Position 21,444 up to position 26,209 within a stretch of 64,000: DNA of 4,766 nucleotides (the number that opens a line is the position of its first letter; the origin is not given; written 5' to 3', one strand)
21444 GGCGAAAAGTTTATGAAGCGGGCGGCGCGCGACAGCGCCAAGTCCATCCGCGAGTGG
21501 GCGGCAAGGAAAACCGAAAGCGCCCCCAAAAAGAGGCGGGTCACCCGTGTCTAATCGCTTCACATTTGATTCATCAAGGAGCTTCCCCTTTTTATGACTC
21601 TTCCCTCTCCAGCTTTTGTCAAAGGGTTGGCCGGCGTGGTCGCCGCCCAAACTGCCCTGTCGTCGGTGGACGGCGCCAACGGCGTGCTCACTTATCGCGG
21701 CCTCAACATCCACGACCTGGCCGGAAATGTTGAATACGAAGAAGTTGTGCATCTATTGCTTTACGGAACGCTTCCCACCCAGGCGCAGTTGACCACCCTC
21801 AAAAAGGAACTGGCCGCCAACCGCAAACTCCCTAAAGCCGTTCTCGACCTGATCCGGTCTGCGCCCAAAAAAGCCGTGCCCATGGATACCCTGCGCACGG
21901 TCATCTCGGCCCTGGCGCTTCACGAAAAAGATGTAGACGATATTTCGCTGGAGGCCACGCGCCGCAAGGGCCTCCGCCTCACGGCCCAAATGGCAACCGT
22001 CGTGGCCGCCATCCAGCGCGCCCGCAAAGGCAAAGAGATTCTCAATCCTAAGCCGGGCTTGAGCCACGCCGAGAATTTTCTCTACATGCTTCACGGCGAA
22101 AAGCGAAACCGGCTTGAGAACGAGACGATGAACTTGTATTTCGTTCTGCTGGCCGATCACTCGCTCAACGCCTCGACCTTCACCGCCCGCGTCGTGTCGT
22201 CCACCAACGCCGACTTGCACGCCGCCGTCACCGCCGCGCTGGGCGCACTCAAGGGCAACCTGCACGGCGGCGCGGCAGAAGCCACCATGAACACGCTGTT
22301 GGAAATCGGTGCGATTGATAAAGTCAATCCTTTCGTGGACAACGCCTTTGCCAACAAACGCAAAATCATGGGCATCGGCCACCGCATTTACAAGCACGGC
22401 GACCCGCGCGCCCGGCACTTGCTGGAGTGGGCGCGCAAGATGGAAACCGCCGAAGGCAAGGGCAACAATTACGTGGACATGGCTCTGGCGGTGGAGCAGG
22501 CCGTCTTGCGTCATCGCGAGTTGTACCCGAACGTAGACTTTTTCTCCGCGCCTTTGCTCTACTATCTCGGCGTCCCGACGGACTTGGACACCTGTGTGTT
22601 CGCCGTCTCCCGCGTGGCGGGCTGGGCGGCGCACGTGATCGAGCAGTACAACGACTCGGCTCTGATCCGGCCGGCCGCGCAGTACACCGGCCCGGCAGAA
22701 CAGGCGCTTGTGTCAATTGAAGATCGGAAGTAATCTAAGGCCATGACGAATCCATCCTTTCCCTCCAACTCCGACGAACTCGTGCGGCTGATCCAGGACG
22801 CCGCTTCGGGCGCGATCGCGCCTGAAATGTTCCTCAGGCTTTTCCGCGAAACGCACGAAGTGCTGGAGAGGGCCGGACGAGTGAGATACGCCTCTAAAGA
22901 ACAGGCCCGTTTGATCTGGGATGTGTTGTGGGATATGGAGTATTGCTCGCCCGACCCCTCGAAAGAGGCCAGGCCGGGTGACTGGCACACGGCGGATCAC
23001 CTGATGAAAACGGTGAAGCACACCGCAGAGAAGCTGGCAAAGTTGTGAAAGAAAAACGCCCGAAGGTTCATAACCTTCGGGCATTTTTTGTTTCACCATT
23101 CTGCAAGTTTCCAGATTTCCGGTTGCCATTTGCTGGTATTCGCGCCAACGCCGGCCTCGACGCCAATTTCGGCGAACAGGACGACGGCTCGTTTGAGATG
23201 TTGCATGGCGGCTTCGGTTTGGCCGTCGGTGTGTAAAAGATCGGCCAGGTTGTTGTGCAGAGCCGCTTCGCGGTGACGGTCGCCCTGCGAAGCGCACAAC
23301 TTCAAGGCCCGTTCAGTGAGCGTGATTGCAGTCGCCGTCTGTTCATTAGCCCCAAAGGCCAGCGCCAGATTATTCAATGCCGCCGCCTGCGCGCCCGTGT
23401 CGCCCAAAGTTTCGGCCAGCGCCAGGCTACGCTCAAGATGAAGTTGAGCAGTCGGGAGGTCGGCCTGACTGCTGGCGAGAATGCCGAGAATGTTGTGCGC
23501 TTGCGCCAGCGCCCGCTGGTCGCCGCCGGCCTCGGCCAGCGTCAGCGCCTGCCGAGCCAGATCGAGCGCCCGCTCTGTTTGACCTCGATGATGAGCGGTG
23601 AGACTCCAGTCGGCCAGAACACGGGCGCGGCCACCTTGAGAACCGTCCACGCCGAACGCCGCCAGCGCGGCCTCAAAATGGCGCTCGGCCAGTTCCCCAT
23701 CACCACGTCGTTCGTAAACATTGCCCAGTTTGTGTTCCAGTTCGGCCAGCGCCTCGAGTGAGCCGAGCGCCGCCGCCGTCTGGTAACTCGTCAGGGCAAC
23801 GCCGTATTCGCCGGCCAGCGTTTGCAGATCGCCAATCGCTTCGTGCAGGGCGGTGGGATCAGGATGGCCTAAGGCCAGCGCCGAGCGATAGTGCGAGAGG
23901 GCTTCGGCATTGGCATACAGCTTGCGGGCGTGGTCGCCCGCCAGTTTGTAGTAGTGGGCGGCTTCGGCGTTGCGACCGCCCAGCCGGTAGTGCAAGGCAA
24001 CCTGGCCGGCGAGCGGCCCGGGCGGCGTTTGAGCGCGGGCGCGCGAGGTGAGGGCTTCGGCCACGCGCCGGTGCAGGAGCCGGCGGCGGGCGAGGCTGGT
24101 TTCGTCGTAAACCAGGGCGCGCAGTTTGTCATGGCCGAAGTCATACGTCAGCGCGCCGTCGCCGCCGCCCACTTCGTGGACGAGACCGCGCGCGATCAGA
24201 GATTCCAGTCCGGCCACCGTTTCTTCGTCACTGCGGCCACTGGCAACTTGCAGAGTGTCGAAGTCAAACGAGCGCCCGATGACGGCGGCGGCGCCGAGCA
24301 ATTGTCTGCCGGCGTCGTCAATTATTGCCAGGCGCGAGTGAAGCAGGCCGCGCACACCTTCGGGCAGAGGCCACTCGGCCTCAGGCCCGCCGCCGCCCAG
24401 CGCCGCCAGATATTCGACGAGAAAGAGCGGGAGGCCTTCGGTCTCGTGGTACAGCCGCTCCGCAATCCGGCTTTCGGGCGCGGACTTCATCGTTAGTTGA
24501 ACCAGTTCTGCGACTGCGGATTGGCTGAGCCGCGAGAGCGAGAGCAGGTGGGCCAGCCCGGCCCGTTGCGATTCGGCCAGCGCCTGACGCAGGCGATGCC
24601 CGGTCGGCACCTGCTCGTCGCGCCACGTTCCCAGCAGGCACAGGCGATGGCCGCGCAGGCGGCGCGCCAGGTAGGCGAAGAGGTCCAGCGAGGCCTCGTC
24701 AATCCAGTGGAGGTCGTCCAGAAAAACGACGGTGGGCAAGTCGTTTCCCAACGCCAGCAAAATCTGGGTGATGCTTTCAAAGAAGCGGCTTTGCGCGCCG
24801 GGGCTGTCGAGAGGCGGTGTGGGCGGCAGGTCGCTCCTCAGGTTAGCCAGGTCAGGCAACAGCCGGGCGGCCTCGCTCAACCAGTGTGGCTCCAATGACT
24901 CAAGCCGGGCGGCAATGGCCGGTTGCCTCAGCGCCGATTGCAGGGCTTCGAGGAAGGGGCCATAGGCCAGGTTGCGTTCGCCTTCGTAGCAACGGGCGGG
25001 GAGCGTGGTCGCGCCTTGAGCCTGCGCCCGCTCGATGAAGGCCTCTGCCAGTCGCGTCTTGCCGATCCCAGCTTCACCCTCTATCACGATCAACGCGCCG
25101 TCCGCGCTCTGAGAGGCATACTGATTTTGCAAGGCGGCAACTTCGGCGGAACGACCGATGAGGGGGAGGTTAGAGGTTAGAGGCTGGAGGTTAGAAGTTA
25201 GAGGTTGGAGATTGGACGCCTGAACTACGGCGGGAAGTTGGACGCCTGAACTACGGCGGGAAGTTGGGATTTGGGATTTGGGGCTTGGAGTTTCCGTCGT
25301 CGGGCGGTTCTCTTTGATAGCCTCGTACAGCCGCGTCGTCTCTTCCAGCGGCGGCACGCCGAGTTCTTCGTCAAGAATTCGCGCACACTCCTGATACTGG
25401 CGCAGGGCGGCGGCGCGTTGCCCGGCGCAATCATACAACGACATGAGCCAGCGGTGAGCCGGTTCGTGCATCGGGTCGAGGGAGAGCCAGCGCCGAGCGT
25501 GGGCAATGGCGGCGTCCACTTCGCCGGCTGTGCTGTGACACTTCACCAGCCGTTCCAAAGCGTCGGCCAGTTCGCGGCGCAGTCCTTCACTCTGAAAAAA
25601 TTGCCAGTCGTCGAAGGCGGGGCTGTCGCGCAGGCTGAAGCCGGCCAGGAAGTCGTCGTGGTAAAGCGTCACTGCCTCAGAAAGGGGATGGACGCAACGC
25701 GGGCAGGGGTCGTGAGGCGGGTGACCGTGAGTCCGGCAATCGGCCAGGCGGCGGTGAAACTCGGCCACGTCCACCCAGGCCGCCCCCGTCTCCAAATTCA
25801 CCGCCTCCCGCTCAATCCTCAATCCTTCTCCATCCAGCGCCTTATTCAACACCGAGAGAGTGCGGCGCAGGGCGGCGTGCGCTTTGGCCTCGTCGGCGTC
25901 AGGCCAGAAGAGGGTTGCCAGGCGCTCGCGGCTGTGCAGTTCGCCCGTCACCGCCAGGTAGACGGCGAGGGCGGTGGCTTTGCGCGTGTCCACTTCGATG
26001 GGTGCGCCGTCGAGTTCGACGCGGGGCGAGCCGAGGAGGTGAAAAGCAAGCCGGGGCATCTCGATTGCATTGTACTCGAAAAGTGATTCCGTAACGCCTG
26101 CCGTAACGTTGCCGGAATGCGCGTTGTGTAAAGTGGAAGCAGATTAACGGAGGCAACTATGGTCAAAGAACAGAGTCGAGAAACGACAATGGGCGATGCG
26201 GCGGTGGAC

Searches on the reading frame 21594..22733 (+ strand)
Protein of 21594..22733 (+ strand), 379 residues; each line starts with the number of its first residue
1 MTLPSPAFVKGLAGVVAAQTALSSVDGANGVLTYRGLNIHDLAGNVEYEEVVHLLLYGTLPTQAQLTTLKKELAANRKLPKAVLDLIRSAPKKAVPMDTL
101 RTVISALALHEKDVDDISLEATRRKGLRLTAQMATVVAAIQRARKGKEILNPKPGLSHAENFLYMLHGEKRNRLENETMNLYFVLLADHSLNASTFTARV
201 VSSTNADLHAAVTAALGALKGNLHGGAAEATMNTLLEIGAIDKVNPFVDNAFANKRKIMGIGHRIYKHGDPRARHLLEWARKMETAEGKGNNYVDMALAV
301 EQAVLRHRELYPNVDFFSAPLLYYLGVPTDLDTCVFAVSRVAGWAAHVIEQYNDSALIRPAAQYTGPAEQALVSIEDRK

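Call 76: search_protein_families(library=pfam, proteins=[window:21594-22733:+], max_evalue=0.0001)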
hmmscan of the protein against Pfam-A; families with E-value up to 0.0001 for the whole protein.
window:21594-22733:+ (379 aa): 1 family
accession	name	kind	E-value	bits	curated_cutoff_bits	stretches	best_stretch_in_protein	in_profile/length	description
PF00285.26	Citrate_synt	-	3.4e-125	418.2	27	1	11-361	1-357/357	Citrate synthase, C-terminal domain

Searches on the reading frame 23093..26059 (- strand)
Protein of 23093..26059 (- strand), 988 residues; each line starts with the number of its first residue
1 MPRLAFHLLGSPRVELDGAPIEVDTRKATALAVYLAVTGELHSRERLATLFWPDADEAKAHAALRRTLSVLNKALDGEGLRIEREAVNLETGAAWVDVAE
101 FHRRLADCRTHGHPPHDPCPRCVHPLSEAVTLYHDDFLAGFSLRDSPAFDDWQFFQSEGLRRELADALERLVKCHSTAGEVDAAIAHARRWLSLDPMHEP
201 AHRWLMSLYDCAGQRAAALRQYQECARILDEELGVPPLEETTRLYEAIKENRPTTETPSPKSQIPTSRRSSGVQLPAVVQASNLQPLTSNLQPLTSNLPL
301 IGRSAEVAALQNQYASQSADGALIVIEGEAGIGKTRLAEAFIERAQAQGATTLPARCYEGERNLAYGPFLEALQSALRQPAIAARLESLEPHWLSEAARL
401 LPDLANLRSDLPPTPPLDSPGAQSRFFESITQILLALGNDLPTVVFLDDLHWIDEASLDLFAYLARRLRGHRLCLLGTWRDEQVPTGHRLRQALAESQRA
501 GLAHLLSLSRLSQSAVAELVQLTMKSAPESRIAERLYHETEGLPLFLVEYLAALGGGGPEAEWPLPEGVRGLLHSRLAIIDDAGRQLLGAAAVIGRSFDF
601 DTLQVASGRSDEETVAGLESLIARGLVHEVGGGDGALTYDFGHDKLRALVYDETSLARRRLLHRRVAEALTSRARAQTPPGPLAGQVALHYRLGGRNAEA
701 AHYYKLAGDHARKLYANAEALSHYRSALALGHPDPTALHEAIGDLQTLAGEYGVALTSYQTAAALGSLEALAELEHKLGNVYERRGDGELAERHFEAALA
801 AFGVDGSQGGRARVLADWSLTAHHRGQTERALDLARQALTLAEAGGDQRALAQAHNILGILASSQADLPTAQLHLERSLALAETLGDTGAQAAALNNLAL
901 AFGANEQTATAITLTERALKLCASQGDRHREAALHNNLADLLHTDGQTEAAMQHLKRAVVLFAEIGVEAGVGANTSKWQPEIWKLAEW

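Call 22: search_protein_families(library=pfam, proteins=[window:23093-26059:-], max_evalue=0.01)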
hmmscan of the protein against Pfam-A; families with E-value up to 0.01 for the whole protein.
window:23093-26059:- (988 aa): 14 families
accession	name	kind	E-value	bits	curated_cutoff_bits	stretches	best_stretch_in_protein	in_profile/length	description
PF13191.12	AAA_16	-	2.7e-28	100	32.6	1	299-475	1-166/167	AAA ATPase domain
PF03704.23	BTAD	-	2.9e-22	80.1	22.1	1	96-248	1-145/146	Bacterial transcriptional activator domain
PF13424.12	TPR_12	-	6.1e-16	58.8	30.1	2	772-844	3-77/77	Tetratricopeptide repeat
PF00515.34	TPR_1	-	2.1e-10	40.4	27.8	0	892-922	1-31/34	Tetratricopeptide repeat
PF13401.12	AAA_22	-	8.6e-08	33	27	1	322-469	6-109/130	AAA domain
PF07719.23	TPR_2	-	7.6e-07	29.2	27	0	774-800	3-29/34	Tetratricopeptide repeat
PF14938.12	SNAP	-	4.8e-06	26.7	25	1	893-969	76-152/282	Soluble NSF attachment protein, SNAP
PF13428.12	TPR_14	-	7.1e-06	26.6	23.5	0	776-802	5-31/44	Tetratricopeptide repeat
PF13176.12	TPR_7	-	9.5e-06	25.8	27.9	0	776-800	3-27/36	Tetratricopeptide repeat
PF13181.12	TPR_8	-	3.1e-05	24.2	25.7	0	934-959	3-28/34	Tetratricopeptide repeat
PF04190.19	GET4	-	0.0023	18.2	30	0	826-958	22-115/257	Golgi to ER traffic protein 4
PF05729.18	NACHT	-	0.0062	16.8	26.7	0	323-347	2-26/167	NACHT domain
PF17874.7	TPR_MalT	-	0.0068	16.2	45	1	819-963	8-153/336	MalT-like TPR region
PF24883.2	NPHP3_N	-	0.0083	16.8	24.8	0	316-379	17-78/164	Nephrocystin 3, N-terminal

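Call 63: search_protein_families(library=padloc, proteins=[window:23093-26059:-], max_evalue=0.001)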
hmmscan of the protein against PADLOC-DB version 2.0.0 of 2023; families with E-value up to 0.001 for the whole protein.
window:23093-26059:- (988 aa): 3 families
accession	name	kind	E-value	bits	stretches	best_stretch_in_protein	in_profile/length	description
PDLC01169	TPR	-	6.6e-06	23.7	0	854-962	111-218/252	TPR repeats containing protein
PDLC04984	PDC-S27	-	3.1e-05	21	0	300-346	4-48/474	-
PDLC04140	mad8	-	8.9e-05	20.1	0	318-451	24-201/314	mads_8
